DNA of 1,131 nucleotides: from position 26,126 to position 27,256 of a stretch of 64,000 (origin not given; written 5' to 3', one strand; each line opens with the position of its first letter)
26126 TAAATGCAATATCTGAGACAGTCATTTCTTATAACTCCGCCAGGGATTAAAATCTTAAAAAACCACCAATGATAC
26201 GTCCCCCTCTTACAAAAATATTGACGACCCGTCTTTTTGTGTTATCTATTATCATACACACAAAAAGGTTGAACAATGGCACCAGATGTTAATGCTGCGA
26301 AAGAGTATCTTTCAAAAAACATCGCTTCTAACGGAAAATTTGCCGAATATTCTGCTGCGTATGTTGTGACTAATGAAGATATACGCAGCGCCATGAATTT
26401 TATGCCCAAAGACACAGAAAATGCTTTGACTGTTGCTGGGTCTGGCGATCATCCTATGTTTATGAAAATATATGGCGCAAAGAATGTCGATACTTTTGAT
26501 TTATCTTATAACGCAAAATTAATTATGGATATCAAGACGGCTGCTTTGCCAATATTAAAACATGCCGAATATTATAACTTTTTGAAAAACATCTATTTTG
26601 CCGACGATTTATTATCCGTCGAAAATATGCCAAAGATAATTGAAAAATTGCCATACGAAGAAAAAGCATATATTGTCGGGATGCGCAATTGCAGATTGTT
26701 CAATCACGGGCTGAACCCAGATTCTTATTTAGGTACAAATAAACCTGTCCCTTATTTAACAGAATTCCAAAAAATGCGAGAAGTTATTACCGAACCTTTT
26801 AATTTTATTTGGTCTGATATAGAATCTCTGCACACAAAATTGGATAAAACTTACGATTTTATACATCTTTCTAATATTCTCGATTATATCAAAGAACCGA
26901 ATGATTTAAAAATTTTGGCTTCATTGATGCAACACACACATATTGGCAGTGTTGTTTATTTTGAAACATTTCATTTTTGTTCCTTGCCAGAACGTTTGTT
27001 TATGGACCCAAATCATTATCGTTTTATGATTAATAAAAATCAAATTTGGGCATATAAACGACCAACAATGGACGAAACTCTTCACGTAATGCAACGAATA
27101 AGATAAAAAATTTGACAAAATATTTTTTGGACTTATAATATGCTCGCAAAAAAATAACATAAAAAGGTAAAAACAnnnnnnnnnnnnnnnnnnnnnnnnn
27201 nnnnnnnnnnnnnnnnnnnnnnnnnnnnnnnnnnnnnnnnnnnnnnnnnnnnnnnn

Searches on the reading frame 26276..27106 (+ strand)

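Call 89: search_protein_families(library=pfam, proteins=[window:26276-27106:+], max_evalue=0.001)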
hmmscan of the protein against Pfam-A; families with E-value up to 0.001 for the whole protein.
window:26276-27106:+ (276 aa): 1 family
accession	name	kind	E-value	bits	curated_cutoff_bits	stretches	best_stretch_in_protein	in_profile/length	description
PF11899.13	DUF3419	-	2.1e-06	27.6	28.2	1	26-104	9-88/385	Protein of unknown function (DUF3419)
